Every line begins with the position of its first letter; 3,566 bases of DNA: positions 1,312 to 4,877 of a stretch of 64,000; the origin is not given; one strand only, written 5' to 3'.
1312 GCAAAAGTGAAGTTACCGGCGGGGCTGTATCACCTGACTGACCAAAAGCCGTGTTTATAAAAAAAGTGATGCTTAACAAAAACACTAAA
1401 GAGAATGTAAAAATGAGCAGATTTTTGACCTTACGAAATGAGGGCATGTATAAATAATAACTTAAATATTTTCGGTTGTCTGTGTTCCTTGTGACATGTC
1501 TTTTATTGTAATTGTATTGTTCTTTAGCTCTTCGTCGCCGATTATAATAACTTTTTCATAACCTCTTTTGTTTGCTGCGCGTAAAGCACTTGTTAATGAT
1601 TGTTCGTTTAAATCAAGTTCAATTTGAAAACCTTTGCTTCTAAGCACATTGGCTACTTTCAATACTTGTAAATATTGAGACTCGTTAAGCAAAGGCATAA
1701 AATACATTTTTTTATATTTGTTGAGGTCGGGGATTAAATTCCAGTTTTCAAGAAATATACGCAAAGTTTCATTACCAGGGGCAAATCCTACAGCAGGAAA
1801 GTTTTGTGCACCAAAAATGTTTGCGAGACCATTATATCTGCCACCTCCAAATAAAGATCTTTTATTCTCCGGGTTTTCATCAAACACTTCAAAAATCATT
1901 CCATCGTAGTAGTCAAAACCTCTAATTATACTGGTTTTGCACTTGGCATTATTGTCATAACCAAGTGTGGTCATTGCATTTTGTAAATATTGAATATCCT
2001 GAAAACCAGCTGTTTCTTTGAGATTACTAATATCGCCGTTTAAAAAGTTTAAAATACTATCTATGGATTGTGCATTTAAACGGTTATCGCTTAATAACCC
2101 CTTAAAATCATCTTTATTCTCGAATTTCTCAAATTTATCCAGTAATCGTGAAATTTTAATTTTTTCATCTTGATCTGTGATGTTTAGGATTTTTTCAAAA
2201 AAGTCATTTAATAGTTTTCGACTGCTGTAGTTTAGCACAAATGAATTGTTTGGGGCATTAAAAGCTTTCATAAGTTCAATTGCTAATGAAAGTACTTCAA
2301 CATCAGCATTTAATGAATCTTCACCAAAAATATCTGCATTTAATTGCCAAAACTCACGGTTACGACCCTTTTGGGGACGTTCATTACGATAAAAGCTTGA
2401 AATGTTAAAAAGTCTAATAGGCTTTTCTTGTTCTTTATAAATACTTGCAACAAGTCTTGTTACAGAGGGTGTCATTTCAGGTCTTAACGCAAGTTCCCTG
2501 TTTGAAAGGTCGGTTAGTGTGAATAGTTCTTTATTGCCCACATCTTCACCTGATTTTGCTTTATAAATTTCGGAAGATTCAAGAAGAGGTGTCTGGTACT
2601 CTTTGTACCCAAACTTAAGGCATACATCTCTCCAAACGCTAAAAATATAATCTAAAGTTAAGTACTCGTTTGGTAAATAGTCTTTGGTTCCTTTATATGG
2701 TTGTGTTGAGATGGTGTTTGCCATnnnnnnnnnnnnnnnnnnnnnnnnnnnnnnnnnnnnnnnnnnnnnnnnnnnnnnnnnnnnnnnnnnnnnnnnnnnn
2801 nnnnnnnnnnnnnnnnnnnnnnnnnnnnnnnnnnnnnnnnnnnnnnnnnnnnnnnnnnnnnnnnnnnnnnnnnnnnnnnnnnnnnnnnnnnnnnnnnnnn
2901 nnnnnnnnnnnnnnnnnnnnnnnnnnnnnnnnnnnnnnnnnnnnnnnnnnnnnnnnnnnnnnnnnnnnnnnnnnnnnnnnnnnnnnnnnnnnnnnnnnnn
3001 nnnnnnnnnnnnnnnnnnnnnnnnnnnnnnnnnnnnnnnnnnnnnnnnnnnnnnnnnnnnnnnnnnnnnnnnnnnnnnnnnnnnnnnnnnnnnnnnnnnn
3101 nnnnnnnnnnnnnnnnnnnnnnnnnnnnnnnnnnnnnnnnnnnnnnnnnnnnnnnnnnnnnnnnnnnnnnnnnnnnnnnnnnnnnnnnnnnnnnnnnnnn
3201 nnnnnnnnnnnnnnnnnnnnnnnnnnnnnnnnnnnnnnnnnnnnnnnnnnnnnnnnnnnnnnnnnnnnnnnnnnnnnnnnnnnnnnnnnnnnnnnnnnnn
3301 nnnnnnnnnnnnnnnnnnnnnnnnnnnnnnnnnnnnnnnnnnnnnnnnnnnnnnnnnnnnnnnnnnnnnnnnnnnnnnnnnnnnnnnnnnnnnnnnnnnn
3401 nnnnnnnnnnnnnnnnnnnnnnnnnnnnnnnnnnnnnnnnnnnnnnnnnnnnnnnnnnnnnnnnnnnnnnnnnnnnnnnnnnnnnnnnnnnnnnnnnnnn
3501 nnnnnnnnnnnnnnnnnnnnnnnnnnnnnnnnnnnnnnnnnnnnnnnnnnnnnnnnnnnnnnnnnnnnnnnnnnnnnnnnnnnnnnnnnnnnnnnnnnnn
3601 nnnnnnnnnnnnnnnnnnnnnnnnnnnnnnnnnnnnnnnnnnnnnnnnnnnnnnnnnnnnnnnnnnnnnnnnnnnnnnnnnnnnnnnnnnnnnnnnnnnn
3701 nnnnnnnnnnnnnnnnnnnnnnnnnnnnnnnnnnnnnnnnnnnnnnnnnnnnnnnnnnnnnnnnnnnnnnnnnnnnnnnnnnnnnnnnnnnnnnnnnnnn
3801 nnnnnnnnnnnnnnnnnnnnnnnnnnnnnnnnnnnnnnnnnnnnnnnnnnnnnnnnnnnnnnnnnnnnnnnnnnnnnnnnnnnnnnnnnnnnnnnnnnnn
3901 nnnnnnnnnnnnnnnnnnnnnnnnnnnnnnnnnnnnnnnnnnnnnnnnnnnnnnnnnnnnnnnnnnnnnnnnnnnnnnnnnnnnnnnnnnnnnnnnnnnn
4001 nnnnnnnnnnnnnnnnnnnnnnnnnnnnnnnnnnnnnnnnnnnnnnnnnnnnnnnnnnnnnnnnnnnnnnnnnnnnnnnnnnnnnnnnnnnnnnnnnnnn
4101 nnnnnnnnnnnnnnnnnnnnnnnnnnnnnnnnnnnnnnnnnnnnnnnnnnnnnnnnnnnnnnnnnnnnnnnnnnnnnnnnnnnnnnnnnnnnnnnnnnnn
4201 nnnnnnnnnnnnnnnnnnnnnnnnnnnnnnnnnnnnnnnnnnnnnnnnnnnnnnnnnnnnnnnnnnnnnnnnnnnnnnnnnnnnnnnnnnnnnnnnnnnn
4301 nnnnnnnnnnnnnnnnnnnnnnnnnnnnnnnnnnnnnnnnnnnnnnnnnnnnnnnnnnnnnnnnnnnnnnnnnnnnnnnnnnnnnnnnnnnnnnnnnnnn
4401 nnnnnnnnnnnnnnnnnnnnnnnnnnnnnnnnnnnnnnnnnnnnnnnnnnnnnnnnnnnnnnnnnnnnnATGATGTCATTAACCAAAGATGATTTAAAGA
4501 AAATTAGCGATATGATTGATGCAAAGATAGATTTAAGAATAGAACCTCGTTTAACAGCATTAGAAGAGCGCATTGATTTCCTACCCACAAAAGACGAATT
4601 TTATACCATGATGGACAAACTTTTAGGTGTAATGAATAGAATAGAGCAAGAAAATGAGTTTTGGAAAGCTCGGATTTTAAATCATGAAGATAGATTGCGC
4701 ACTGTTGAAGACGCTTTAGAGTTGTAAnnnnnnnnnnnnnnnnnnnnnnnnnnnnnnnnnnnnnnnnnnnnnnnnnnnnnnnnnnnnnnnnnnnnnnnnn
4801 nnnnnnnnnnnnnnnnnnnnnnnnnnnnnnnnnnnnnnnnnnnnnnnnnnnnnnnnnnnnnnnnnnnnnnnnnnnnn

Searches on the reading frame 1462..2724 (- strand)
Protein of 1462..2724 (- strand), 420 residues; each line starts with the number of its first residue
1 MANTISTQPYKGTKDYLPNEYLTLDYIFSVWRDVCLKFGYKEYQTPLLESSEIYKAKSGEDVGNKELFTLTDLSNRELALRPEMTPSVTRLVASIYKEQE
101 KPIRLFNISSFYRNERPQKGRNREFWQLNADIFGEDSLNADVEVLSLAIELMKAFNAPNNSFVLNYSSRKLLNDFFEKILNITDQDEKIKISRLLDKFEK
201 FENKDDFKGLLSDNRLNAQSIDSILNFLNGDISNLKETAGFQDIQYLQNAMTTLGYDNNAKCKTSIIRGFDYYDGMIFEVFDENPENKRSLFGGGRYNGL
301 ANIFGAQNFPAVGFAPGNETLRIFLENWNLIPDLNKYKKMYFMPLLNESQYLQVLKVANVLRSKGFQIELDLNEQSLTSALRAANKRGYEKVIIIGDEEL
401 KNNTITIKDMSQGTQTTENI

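Call 9: find_encoding_contigs(protein=window:1462-2724:-, flank=10000, max_places=10)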
Protein window:1462-2724:- (420 aa): 1 contig read that carries it; 1 place shown.
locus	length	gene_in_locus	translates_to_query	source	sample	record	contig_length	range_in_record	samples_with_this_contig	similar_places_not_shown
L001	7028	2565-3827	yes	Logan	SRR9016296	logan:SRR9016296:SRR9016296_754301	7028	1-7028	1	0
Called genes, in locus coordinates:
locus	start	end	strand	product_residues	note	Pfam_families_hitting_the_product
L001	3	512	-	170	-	?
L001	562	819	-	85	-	-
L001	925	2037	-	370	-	-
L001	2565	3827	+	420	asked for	PF13393:tRNA-synt_His, PF00587:tRNA-synt_2b, PF03129:HGTP_anticodon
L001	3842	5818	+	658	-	-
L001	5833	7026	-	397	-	?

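Call 10: search_protein_families(library=pfam, proteins=[window:1462-2724:-])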
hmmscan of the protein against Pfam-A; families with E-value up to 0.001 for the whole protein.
window:1462-2724:- (420 aa): 4 families
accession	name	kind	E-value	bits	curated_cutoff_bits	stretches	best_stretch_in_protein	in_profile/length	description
PF13393.11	tRNA-synt_His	-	8.1e-43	147.2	25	1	12-315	1-302/308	Histidyl-tRNA synthetase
PF03129.25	HGTP_anticodon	-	9.6e-12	45.4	21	1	349-416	13-80/94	Anticodon binding domain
PF00587.30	tRNA-synt_2b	-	1.9e-10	41.5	29.3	1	68-153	1-92/179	tRNA synthetase class II core domain (G, H, P, S and T)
PF01409.25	tRNA-synt_2d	-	0.00012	22.1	19.8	1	66-136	66-136/246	tRNA synthetases class II core domain (F)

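Call 11: find_related_loci(query=window:1462-2724:-, collection=genome_contigs, flank=10000)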
Query window:1462-2724:- (420 aa) in genome_contigs; peptide patterns used: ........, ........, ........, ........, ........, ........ (x = any residue, [..] = any of these).
71 stretches matched a pattern; 17 encode a relative of the query (tblastn E <= 1e-3); 17 distinct loci.
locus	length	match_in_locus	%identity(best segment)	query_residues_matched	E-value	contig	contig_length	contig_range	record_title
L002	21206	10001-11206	58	5-420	6e-154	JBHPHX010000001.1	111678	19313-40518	Patescibacteria group bacterium isolate SAG AM-312-C07 AM-312-C07_NODE_1, whole genome shotgun sequence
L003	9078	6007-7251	51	2-415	1e-138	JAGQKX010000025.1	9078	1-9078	MAG: candidate division WWE3 bacterium isolate HKST-UBA01 NODE_25_length_9078_cov_2.795356, whole genome shotgun sequenc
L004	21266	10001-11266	48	2-417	8e-135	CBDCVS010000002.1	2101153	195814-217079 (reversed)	MAG: Candidatus Promineifilaceae bacterium isolate 0f3264e9-d07a-4064-bd01-bd2e928dc920 genome assembly, contig: contig_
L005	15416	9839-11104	49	2-419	1e-134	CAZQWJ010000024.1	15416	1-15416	MAG TPA_asm: uncultured Candidatus Saccharibacteria bacterium isolate SRP193661_co1_99 genome assembly, contig: NODE_393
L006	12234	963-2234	47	5-418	8e-125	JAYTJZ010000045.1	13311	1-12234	MAG: Candidatus Gracilibacteria bacterium isolate GFS_3055 GFS_3055_44, whole genome shotgun sequence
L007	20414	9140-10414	46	4-418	1e-122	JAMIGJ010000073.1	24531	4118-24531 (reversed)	MAG: Candidatus Gracilibacteria bacterium isolate UR_AS_metabat.80 k201_410476, whole genome shotgun sequence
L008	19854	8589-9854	46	9-420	2e-115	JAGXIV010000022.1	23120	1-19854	MAG: bacterium isolate LH_M94 k141_781466, whole genome shotgun sequence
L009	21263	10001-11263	46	3-415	1e-112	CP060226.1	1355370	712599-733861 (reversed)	MAG: Candidatus Peribacteria bacterium isolate HK-STAS-PATE-10 chromosome, complete genome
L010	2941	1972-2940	51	1-322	1e-113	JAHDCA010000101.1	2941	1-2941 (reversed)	MAG: Candidatus Dojkabacteria bacterium isolate MAG-123 RZ_86119, whole genome shotgun sequence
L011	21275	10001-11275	43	5-420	2e-106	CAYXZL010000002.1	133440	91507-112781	MAG TPA_asm: uncultured Candidatus Peribacteria bacterium isolate SRP193661_co2_192 genome assembly, contig: NODE_79_len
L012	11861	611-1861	45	9-415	4e-109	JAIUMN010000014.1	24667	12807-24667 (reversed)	MAG: Candidatus Gracilibacteria bacterium isolate PBR18_bin29 bin29.contig0013, whole genome shotgun sequence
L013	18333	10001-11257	49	1-415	2e-134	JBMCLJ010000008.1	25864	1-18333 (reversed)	MAG: Candidatus Dojkabacteria bacterium isolate D1M03_32 NODE_902_length_25864_cov_4.906777, whole genome shotgun sequen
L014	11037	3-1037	47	72-415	8e-96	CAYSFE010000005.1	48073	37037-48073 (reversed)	MAG TPA_asm: uncultured Candidatus Saccharibacteria bacterium isolate SRP342105_co1_262 genome assembly, contig: NODE_89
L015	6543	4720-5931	32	8-417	6e-69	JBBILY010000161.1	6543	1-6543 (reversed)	MAG: Chloroflexota bacterium isolate BR1F70218_bin_22 NODE_11034_length_6543_cov_4.271270, whole genome shotgun sequence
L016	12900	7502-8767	48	2-417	6e-131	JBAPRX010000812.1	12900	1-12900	MAG: Candidatus Promineifilaceae bacterium isolate MFD01065_ilm_asm_bin18 k127_74380, whole genome shotgun sequence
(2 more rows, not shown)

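Call 14: find_homologous_proteins(query=window:1462-2724:-, max_evalue=1e-80)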
Query window:1462-2724:- (420 aa): 2748 proteins with E <= 1e-80 among 8000 candidates; the best 120 are listed.
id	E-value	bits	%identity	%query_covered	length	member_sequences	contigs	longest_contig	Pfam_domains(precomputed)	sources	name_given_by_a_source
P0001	4.9e-210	716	74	100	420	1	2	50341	PF13393.12,PF03129.26,PF00587.31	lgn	-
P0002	1.3e-160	553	58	100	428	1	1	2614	PF13393.12,PF03129.26,PF00587.31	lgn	-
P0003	1.2e-159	550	60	98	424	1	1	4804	PF13393.12,PF00587.31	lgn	-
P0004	6.1e-159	547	59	98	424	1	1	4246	PF13393.12,PF00587.31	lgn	-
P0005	2.5e-157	542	57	99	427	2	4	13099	PF13393.12,PF03129.26,PF00587.31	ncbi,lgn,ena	-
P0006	7.1e-157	541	56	99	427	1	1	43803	PF13393.12,PF03129.26,PF00587.31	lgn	-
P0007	7.2e-151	521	57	99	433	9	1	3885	PF13393.12,PF03129.26,PF00587.31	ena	-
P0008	3.2e-147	509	58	99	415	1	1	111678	PF13393.12,PF03129.26,PF00587.31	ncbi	ncbi:histidine--tRNA ligase [Patescibacteria group bacterium]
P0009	1.1e-144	500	55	99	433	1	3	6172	PF13393.12,PF03129.26,PF00587.31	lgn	-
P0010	3.7e-144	499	51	99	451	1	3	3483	PF13393.12,PF03129.26,PF00587.31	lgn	-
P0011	4.0e-144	499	55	100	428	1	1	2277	PF13393.12,PF03129.26,PF01409.26,PF00587.31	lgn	-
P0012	2.8e-142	493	54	99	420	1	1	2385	PF13393.12,PF03129.26,PF00587.31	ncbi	-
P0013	3.3e-142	492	54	99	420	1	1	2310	PF13393.12,PF03129.26,PF00587.31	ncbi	-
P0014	8.3e-140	484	54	99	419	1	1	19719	PF13393.12,PF03129.26,PF00587.31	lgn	-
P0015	9.6e-140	484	54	99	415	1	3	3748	PF13393.12,PF03129.26,PF00587.31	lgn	-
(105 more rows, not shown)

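Call 15: find_encoding_contigs(protein=P0001, flank=10000, max_places=3)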
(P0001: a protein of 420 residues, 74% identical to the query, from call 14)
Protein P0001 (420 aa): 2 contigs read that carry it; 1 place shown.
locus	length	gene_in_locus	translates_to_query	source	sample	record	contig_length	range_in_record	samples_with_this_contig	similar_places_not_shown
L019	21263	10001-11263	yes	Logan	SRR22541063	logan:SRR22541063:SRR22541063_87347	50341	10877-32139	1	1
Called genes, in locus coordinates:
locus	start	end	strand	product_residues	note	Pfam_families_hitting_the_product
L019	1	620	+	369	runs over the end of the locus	PF01702:TGT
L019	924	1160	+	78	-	-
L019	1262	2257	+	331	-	PF03462:PCRF, PF00472:RF-1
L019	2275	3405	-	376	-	PF00089:Trypsin, PF13365:Trypsin_2, PF00595:PDZ, PF13180:PDZ_2, PF17820:PDZ_6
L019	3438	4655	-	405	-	PF22694:CtpB_N-like, PF00595:PDZ, PF13180:PDZ_2 (weak), PF17820:PDZ_6, PF03572:Peptidase_S41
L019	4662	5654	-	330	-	-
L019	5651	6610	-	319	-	-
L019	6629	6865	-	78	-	PF01084:Ribosomal_S18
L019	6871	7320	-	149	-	PF00436:SSB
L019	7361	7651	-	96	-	PF01250:Ribosomal_S6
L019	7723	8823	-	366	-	PF01926:MMR_HSR1, PF02421:FeoB_N (weak), PF06071:YchF-GTPase_C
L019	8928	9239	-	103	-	-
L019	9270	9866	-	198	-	-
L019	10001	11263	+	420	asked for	PF13393:tRNA-synt_His, PF00587:tRNA-synt_2b, PF03129:HGTP_anticodon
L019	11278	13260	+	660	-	-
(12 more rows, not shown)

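Call 16: find_encoding_contigs(protein=P0006, flank=10000, max_places=2)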
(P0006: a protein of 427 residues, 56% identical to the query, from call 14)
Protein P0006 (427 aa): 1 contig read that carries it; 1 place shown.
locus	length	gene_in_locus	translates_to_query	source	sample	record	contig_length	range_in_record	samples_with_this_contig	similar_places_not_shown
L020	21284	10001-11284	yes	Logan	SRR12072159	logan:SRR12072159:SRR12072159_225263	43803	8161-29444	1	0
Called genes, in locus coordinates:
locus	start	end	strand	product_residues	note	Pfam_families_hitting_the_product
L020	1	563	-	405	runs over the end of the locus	PF22694:CtpB_N-like, PF00595:PDZ, PF13180:PDZ_2 (weak), PF17820:PDZ_6, PF03572:Peptidase_S41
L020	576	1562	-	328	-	-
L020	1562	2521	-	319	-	-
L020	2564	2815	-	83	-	PF01084:Ribosomal_S18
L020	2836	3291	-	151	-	PF00436:SSB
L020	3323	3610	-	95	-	PF01250:Ribosomal_S6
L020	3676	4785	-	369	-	PF01926:MMR_HSR1, PF02421:FeoB_N (weak), PF06071:YchF-GTPase_C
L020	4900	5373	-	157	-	-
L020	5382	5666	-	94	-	-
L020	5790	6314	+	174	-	-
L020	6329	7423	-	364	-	-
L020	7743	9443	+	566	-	PF06418:CTP_synth_N, PF00117:GATase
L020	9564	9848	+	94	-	-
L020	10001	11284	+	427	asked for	PF13393:tRNA-synt_His, PF00587:tRNA-synt_2b, PF03129:HGTP_anticodon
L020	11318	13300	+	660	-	-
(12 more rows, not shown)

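Call 17: find_encoding_contigs(protein=P0005, flank=10000, max_places=3)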
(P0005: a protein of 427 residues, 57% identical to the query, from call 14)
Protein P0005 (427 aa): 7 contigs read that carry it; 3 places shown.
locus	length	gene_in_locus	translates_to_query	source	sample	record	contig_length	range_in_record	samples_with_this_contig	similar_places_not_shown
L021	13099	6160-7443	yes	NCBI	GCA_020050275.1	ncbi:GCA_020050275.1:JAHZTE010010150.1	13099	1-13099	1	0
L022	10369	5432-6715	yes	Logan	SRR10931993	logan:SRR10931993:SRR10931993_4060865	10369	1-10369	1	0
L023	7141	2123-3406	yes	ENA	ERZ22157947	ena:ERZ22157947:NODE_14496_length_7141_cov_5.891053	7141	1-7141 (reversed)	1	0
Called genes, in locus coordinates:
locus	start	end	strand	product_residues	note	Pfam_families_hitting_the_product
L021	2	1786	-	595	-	?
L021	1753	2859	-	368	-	-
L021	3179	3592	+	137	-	PF06418:CTP_synth_N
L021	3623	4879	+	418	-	PF06418:CTP_synth_N, PF00117:GATase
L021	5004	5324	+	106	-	-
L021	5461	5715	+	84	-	-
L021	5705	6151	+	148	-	PF01850:PIN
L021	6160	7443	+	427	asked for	PF13393:tRNA-synt_His, PF00587:tRNA-synt_2b (weak), PF03129:HGTP_anticodon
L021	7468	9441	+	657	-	-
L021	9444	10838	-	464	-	PF01406:tRNA-synt_1e, PF09334:tRNA-synt_1g (faint)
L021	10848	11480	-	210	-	PF21176:RecR_HhH, PF13662:Toprim_4, PF21175:RecR_C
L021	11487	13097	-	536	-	?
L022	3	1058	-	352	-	?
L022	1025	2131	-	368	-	-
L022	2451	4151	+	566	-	PF06418:CTP_synth_N, PF00117:GATase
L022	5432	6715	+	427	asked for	PF13393:tRNA-synt_His, PF00587:tRNA-synt_2b (weak), PF03129:HGTP_anticodon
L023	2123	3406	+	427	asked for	PF13393:tRNA-synt_His, PF00587:tRNA-synt_2b (weak), PF03129:HGTP_anticodon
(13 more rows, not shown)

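Call 51: search_protein_families(library=pfam, proteins=[L001:3842-5818:+], max_evalue=0.01)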
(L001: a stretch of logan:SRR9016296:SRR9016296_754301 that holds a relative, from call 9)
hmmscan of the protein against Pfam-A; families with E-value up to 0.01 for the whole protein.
L001:3842-5818:+ (658 aa): 0 families

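Call 52: search_protein_families(library=padloc, proteins=[L001:3842-5818:+], max_evalue=0.1)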
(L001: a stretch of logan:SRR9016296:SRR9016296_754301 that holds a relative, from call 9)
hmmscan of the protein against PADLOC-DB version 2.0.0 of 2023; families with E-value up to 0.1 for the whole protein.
L001:3842-5818:+ (658 aa): 0 families

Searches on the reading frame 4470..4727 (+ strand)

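Call 50: search_protein_families(library=phrogs, proteins=[window:4470-4727:+], max_evalue=0.1)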
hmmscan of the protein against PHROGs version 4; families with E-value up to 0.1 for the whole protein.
window:4470-4727:+ (85 aa): 1 family
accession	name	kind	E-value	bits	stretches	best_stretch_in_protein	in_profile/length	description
phrog_736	-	unknown function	0.00051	21.1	1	11-59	46-83/112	-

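Call 51: search_protein_families(library=pfam, proteins=[window:4470-4727:+], max_evalue=0.01)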
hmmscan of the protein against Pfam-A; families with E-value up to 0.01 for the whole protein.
window:4470-4727:+ (85 aa): 1 family
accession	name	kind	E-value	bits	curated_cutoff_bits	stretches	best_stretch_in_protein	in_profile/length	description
PF10805.13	DUF2730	-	0.0011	19.5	24.9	1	6-61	32-82/102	Protein of unknown function (DUF2730)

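Call 52: search_protein_families(library=padloc, proteins=[window:4470-4727:+], max_evalue=0.1)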
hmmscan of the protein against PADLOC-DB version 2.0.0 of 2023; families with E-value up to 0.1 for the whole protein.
window:4470-4727:+ (85 aa): 2 families
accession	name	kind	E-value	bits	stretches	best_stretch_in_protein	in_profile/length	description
PDLC03815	RTasDUF1848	-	0.002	16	1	7-77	83-143/242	DRT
PDLC01575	Csm2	-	0.033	12.5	1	3-62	16-76/98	CAS-III-A; effector_SS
